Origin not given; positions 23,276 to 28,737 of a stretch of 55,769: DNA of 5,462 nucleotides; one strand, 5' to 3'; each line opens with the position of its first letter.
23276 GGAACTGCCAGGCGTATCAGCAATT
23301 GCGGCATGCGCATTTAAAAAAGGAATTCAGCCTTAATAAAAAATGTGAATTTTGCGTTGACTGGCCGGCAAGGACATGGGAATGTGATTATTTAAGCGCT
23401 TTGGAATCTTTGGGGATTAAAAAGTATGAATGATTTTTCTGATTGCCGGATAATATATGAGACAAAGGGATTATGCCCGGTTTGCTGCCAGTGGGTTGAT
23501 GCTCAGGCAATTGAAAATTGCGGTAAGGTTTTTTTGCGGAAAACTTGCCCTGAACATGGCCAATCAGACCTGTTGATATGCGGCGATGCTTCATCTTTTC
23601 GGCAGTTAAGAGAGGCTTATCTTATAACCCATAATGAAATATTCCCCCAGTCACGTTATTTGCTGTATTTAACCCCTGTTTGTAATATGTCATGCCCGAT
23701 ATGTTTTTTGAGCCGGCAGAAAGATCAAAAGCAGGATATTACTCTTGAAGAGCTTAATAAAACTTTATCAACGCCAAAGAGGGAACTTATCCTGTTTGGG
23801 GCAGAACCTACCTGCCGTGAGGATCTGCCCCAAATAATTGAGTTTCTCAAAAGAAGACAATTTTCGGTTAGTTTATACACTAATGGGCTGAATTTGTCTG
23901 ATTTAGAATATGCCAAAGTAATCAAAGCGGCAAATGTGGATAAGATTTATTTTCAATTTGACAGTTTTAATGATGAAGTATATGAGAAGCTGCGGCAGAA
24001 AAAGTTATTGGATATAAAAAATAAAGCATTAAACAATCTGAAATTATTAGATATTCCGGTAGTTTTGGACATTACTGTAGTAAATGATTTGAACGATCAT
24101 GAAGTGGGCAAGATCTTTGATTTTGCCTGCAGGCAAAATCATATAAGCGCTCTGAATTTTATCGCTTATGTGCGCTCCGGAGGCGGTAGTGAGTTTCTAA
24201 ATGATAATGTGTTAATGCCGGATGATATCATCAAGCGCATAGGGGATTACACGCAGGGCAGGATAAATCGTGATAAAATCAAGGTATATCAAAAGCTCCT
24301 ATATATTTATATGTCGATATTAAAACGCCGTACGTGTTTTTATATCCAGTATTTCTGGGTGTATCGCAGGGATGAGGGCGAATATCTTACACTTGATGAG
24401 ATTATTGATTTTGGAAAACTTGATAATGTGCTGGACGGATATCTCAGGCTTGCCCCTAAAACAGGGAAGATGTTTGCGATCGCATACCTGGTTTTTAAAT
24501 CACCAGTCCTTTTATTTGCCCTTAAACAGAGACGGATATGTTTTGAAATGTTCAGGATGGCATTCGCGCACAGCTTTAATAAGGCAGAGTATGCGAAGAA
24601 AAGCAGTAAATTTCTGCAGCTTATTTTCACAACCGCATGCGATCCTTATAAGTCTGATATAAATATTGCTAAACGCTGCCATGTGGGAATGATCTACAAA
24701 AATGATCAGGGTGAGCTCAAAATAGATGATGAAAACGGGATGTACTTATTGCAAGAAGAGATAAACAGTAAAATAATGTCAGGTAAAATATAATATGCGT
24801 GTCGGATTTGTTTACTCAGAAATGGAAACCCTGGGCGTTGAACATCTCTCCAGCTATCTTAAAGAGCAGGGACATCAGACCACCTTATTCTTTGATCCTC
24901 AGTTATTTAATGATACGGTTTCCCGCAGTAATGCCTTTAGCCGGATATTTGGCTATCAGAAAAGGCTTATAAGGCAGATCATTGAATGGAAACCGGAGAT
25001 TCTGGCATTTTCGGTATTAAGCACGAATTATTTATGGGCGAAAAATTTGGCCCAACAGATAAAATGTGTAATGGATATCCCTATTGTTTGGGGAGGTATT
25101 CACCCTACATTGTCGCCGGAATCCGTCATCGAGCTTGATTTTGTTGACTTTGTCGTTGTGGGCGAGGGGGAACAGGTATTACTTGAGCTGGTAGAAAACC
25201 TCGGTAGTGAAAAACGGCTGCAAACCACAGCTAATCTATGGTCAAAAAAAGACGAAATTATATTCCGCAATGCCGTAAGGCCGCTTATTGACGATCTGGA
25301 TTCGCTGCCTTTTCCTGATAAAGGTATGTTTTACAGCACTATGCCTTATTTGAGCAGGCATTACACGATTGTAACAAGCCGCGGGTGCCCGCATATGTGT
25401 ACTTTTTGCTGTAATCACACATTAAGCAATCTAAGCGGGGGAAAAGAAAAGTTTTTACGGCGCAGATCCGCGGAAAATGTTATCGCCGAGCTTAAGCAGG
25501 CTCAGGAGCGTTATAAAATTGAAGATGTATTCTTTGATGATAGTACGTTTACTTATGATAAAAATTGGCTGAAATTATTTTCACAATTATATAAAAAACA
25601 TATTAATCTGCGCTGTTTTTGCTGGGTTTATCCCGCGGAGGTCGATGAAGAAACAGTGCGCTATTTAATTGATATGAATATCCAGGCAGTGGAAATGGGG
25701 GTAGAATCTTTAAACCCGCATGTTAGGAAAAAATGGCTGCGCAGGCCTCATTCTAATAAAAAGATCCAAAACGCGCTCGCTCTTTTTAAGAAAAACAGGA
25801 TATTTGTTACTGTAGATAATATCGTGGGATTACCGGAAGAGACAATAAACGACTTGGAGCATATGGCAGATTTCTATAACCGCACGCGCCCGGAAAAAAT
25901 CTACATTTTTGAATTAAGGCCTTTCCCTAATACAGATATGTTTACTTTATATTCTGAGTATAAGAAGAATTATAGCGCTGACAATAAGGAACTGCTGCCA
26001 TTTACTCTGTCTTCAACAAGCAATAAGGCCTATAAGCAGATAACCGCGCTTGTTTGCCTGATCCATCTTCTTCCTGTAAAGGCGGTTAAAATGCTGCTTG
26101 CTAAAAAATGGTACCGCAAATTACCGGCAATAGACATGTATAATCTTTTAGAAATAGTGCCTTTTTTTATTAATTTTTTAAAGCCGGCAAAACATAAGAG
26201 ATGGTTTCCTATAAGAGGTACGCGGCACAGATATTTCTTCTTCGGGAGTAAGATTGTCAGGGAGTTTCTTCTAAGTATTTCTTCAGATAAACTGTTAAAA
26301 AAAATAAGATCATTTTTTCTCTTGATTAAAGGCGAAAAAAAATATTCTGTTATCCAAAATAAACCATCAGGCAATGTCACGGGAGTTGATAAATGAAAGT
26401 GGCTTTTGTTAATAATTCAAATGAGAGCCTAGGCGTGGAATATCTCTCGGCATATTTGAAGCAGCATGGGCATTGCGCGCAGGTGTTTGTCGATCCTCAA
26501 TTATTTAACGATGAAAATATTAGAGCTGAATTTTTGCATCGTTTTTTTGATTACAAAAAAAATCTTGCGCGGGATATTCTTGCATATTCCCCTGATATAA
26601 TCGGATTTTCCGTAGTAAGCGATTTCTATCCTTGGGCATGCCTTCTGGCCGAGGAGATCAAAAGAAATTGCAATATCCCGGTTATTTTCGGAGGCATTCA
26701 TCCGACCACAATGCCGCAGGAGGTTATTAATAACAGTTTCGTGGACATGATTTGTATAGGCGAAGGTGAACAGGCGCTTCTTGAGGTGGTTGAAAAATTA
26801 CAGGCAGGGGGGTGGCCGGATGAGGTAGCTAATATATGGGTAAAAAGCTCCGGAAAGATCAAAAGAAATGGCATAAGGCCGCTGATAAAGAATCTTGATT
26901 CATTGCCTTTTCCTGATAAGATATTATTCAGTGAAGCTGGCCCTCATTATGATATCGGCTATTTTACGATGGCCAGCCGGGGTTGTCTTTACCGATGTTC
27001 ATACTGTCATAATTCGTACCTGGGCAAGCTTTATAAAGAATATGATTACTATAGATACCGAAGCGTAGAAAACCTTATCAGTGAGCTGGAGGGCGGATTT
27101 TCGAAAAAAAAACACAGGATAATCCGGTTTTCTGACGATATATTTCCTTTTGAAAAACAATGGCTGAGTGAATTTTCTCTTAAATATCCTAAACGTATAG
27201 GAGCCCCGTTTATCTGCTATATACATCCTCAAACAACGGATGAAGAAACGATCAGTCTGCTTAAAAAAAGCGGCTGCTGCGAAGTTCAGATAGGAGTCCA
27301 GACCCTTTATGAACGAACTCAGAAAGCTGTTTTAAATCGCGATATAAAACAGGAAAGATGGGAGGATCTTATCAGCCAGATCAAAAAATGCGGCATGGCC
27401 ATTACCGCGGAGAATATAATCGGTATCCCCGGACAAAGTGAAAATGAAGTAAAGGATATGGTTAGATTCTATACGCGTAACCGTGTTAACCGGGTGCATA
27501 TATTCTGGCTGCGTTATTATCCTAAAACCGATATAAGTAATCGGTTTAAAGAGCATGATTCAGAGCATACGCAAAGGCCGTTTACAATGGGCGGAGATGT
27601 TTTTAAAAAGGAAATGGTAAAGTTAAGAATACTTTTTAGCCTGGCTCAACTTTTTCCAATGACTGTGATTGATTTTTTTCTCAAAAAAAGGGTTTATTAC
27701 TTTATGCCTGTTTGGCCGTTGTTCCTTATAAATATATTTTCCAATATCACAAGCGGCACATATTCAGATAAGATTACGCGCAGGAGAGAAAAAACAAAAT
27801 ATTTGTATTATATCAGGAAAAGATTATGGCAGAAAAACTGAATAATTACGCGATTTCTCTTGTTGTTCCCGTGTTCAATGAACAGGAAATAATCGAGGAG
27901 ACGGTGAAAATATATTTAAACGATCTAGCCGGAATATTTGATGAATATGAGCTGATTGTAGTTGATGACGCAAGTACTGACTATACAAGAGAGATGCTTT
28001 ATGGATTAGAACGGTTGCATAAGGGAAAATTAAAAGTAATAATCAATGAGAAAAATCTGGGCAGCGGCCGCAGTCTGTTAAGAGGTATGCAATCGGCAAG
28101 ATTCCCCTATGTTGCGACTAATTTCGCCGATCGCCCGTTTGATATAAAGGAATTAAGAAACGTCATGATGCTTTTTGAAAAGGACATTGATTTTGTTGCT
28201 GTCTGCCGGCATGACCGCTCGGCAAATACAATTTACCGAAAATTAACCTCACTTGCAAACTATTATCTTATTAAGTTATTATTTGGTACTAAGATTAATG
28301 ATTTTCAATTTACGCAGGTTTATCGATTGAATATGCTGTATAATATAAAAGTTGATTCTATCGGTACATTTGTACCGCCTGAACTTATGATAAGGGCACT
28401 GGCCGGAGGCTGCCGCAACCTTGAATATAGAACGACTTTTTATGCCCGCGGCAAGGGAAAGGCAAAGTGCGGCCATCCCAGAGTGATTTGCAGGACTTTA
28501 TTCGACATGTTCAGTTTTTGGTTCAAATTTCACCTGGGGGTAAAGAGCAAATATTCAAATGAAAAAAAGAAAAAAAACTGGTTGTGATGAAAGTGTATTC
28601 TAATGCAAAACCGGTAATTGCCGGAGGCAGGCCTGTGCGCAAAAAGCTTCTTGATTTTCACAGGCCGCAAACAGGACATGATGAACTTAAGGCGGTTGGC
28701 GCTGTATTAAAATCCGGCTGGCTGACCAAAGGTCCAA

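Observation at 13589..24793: Four paralogues (plus one remnant) resembling the archaeal tetraether-lipid synthase Tes/GDGT-MAS family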

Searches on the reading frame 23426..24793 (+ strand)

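Call 3: search_protein_families(library=pfam, proteins=[window:23426-24793:+], max_evalue=0.01)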
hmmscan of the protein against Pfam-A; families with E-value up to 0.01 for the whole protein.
window:23426-24793:+ (455 aa): 2 families
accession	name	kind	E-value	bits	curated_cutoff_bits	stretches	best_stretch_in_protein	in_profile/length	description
PF04055.27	Radical_SAM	-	3.3e-21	76.6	29.5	1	81-234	2-166/166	Radical SAM superfamily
PF23545.1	Zn_ribbon_HMPTM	-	4.9e-13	48.9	27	1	10-52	2-44/45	HMPTM N-terminal zinc ribbon domain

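Call 4: search_protein_families(library=ncbifam, proteins=[window:23426-24793:+], max_evalue=0.01)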
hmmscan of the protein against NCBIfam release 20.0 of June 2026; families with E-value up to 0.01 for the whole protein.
window:23426-24793:+ (455 aa): 34 families (the best 25 are shown)
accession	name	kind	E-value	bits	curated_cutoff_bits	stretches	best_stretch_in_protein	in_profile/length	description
NF045646.2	rSAM_Se_TrsS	equivalog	8.1e-49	166.3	490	2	79-285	89-304/441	radical SAM (seleno)protein TrsS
NF045702.1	rSAM_GDGT_ether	equivalog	5.8e-42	143.9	450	2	80-420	90-453/486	tetraether lipid synthase Tes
TIGR02668.1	moaA_archaeal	equivalog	6.6e-21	74.6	325.25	1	81-274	15-212/303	GTP 3',8-cyclase MoaA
NF001199.0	PRK00164.2-1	equivalog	6.4e-20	71.5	231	1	81-250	17-189/308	GTP 3',8-cyclase MoaA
TIGR02666.1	moaA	equivalog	1.5e-17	63.5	284.05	1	82-276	16-220/336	GTP 3',8-cyclase MoaA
TIGR04317.1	W_rSAM_matur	equivalog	4.9e-16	58.8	380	1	80-236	8-173/349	tungsten cofactor oxidoreductase radical SAM maturase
TIGR04055.1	rSAM_NirJ2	equivalog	1e-13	51.5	500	1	83-256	7-182/326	putative heme d1 biosynthesis radical SAM protein NirJ2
TIGR04054.1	rSAM_NirJ1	equivalog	2e-13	49.7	650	1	82-264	42-226/387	putative heme d1 biosynthesis radical SAM protein NirJ1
NF045703.1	rSAM_Tes_intein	exception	3.1e-13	48.4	1700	1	121-283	647-809/1040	tetraether lipid synthase Tes, intein-containing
TIGR04546.1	rSAM_ahbC_deAc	equivalog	1.1e-12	47.4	650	1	82-264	45-229/390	12,18-didecarboxysiroheme deacetylase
NF038283.1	viperin_w_prok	equivalog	1.1e-11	44.4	180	1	81-189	7-125/281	viperin family antiviral radical SAM protein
TIGR02109.1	PQQ_syn_pqqE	equivalog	5e-11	42.1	381.35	1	78-294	9-225/358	pyrroloquinoline quinone biosynthesis protein PqqE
TIGR04303.1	GeoRSP_rSAM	equivalog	5.7e-11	42.6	400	1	85-266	14-195/325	GeoRSP system radical SAM/SPASM protein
NF050035.1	rSAM_WgK_link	exception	6.2e-11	41.9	650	1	82-229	15-163/367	radical SAM/SPASM peptide maturase WgkB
TIGR03972.1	rSAM_TYW1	equivalog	2.7e-10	39.9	317.95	1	108-255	111-255/297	4-demethylwyosine synthase TYW1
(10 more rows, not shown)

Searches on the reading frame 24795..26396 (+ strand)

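Call 3: search_protein_families(library=pfam, proteins=[window:24795-26396:+], max_evalue=0.01)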
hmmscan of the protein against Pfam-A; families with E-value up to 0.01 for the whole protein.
window:24795-26396:+ (533 aa): 4 families
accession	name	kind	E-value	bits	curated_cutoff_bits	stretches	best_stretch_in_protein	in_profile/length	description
PF04055.27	Radical_SAM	-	1.6e-24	87.4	29.5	1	192-360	1-165/166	Radical SAM superfamily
PF02310.24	B12-binding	-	6.2e-18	65.2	32.1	1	6-132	8-120/121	B12 binding domain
PF19864.5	Radical_SAM_N2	-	2.5e-05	24.2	29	1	94-141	85-130/151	Radical SAM proteins, N-terminal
PF19238.5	Radical_SAM_2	-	0.0037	17.4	26.7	1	282-357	63-134/151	Radical SAM-like domain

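Call 4: search_protein_families(library=ncbifam, proteins=[window:24795-26396:+], max_evalue=0.01)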
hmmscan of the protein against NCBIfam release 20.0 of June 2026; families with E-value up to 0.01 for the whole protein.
window:24795-26396:+ (533 aa): 40 families (the best 25 are shown)
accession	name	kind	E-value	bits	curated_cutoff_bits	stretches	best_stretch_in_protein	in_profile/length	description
TIGR04072.2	rSAM_ladder_B12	equivalog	6.9e-32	110.6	360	1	13-365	19-350/443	lipid biosynthesis B12-binding/radical SAM protein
NF050148.1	rSAM_ApyD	equivalog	8.4e-32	110.3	750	1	13-388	26-395/645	RiPP biosynthesis radical SAM protein ApyD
NF038361.1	rSAM_Sden_1168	equivalog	4e-30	104.9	575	1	62-383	136-470/560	Sden_1168 family B12-binding radical SAM P-methyltransferase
TIGR04013.1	B12_SAM_MJ_1487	hypoth_equivalog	1.9e-27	96.1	251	1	57-382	33-353/382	TIGR04013 family B12-binding domain/radical SAM domain-containing protein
TIGR03471.1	HpnJ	equivalog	2e-26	92.9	577.6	1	94-386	97-387/472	hopanoid biosynthesis associated radical SAM protein HpnJ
TIGR03975.1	rSAM_ocin_1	subfamily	2.4e-26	92.4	281.85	1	47-359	109-425/606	RiPP maturation radical SAM C-methyltransferase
TIGR04479.1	bcpD_PhpK_rSAM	subfamily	3.1e-26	91.8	600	1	119-367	174-412/504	PhpK family radical SAM P-methyltransferase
TIGR02026.1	BchE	equivalog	4.6e-25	88.4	481.35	1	56-389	53-390/497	magnesium-protoporphyrin IX monomethyl ester anaerobic oxidative cyclase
TIGR04014.1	B12_SAM_MJ_0865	equivalog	1.9e-17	63.2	360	1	52-392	24-364/434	methyl-coenzyme M reductase glutamine C-methyltransferase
TIGR04190.1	B12_SAM_Ta0216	equivalog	8.2e-17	61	500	1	84-362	98-392/554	TIGR04190 family B12-binding domain/radical SAM domain protein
NF033070.1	rSAM_AprD4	equivalog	3.7e-16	59.1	500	1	187-362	194-364/456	AprD4 family radical SAM diol-dehydratase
NF033712.0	B12_rSAM_KedN5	subfamily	5.3e-16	58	700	1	60-267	55-269/624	KedN5 family methylcobalamin-dependent radical SAM C-methyltransferase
TIGR04367.1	HpnR_B12_rSAM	equivalog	3e-15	55.7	650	1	6-385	16-372/490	hopanoid C-3 methylase HpnR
TIGR01125.1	TIGR01125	equivalog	2.3e-13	50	356.95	1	187-401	134-353/432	30S ribosomal protein S12 methylthiotransferase RimO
TIGR00089.1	TIGR00089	subfamily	1.2e-11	44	251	1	191-402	142-356/429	MiaB/RimO family radical SAM methylthiotransferase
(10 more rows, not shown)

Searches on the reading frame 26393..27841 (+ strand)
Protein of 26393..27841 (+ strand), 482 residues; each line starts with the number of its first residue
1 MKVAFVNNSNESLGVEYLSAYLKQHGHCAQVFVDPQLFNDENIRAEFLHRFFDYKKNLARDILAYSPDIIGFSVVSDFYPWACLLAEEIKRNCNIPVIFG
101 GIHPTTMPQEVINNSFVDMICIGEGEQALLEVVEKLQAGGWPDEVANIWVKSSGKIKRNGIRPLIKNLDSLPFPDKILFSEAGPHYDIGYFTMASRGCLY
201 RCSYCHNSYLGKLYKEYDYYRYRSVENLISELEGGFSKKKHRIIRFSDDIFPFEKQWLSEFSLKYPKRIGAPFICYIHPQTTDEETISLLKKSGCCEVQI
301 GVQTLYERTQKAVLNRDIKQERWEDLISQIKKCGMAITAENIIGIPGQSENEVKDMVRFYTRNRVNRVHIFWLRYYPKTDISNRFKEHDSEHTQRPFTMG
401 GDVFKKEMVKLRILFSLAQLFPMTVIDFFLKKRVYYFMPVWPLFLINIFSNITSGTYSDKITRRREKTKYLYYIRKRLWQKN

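Call 10: search_protein_families(library=pfam, proteins=[window:26393-27841:+], max_evalue=0.001)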
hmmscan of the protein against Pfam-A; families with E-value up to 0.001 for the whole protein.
window:26393-27841:+ (482 aa): 3 families
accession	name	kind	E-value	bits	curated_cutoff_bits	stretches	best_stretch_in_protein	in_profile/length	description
PF04055.27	Radical_SAM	-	4.6e-20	72.9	29.5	1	195-359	4-165/166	Radical SAM superfamily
PF02310.24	B12-binding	-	7e-15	55.4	32.1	1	10-132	12-120/121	B12 binding domain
PF19864.5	Radical_SAM_N2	-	9.3e-05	22.3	29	1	89-137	80-126/151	Radical SAM proteins, N-terminal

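Call 58: search_protein_families(library=ncbifam, proteins=[window:26393-27841:+], max_evalue=0.00001)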
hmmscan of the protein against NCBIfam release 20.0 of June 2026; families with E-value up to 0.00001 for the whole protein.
window:26393-27841:+ (482 aa): 22 families
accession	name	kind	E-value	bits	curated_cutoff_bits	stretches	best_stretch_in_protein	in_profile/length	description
NF050148.1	rSAM_ApyD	equivalog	4e-28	98.2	750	1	12-355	25-358/645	RiPP biosynthesis radical SAM protein ApyD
TIGR04479.1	bcpD_PhpK_rSAM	subfamily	2e-24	85.8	600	1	122-364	177-410/504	PhpK family radical SAM P-methyltransferase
TIGR03471.1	HpnJ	equivalog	2.2e-24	86.2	577.6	1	79-477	81-470/472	hopanoid biosynthesis associated radical SAM protein HpnJ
TIGR04013.1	B12_SAM_MJ_1487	hypoth_equivalog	2.2e-23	82.7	251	1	64-246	40-202/382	TIGR04013 family B12-binding domain/radical SAM domain-containing protein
TIGR04072.2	rSAM_ladder_B12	equivalog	3.2e-23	82.1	360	1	84-387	88-374/443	lipid biosynthesis B12-binding/radical SAM protein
NF033712.0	B12_rSAM_KedN5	subfamily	9.3e-23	80.3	700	1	56-388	51-394/624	KedN5 family methylcobalamin-dependent radical SAM C-methyltransferase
TIGR03975.1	rSAM_ocin_1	subfamily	1.6e-19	69.8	281.85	1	14-358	79-425/606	RiPP maturation radical SAM C-methyltransferase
NF038361.1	rSAM_Sden_1168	equivalog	2.7e-16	59.2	575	1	14-378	87-466/560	Sden_1168 family B12-binding radical SAM P-methyltransferase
TIGR02026.1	BchE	equivalog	9.6e-16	57.7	481.35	1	56-368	53-370/497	magnesium-protoporphyrin IX monomethyl ester anaerobic oxidative cyclase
TIGR04190.1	B12_SAM_Ta0216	equivalog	1.1e-15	57.3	500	1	94-361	109-392/554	TIGR04190 family B12-binding domain/radical SAM domain protein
TIGR04428.1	B12_rSAM_trp_MT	equivalog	6.3e-12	44.7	500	0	274-385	304-421/558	tryptophan 2-C-methyltransferase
TIGR04295.1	B12_rSAM_oligo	hypoth_equivalog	7.2e-12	44.7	400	1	98-355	105-354/422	TIGR04295 family B12-binding domain-containing radical SAM protein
TIGR04014.1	B12_SAM_MJ_0865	equivalog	1.6e-09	37.1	360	1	53-233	25-199/434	methyl-coenzyme M reductase glutamine C-methyltransferase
TIGR04385.1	B12_rSAM_cofa1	equivalog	3.7e-08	33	450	1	48-359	54-360/438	B12 lower ligand biosynthesis radical SAM protein BzaD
TIGR01125.1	TIGR01125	equivalog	2.1e-07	30.4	356.95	1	194-373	142-326/432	30S ribosomal protein S12 methylthiotransferase RimO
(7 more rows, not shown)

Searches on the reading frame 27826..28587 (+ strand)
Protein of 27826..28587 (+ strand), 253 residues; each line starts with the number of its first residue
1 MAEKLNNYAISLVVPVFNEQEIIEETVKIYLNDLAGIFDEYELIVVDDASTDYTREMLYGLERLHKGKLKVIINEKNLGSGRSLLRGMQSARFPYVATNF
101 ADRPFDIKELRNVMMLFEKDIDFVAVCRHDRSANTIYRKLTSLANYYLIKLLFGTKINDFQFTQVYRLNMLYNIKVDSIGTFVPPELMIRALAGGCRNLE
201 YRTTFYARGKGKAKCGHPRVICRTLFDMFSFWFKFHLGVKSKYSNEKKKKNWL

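Call 12: search_protein_families(library=pfam, proteins=[window:27826-28587:+], max_evalue=0.001)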
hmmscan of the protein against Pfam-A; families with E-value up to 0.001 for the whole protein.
window:27826-28587:+ (253 aa): 2 families
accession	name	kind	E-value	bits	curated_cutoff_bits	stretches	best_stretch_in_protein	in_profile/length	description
PF00535.33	Glycos_transf_2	-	1.4e-20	74.3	23.3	1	11-149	1-132/168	Glycosyl transferase family 2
PF13641.12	Glyco_tranf_2_3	-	2.9e-06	27.9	27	1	10-136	3-131/230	Glycosyltransferase like family 2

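Call 58: search_protein_families(library=ncbifam, proteins=[window:27826-28587:+], max_evalue=0.00001)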
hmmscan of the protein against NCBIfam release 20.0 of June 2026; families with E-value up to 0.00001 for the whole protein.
window:27826-28587:+ (253 aa): 11 families
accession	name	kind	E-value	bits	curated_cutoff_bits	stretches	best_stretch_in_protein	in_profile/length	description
TIGR03937.1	PgaC_IcaA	equivalog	4.9e-14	52.1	422.3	1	8-130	45-163/407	poly-beta-1,6-N-acetyl-D-glucosamine synthase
NF007986.1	PRK10714.1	equivalog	5.8e-14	51.8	529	1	9-184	7-183/316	undecaprenyl-phosphate 4-deoxy-4-formamido-L-arabinose transferase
NF047683.1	TeichurnBiosyTuaG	equivalog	1.1e-11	44.8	400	1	8-111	6-105/252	teichuronic acid biosynthesis protein TuaG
NF053739.1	GlytfEpsEBac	equivalog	1.4e-09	37.3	450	1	10-124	3-107/265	glycosyltransferase EpsE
NF047588.1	GlcsyltransPgfSStrep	equivalog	4e-09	36.1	500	1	10-157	3-149/308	glycosyltransferase PgfS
NF007482.0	PRK10073.1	equivalog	7.6e-09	35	423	1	8-132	6-125/334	glycosyltransferase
NF041875.1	EPS_EpsD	equivalog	6e-07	29.2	370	1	10-96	1-83/325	exopolysaccharide biosynthesis glycosyltransferase EpsD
NF058614.1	PPMAGASynPpgS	equivalog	2.6e-06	27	370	1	12-133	4-118/226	polyprenyl-phospho-N-acetylgalactosaminyl synthase PpgS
TIGR04283.1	glyco_like_mftF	equivalog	2.7e-06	27.1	182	1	10-95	1-75/221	TIGR04283 family arsenosugar biosynthesis glycosyltransferase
NF010496.0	PRK13915.1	equivalog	4.2e-06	26.1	262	1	4-57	28-80/307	glucosyl-3-phosphoglycerate synthase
NF041391.1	DPhHxTase_Halo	equivalog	4.4e-06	25.8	375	1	24-205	7-183/213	dolichyl-phosphate hexose transferase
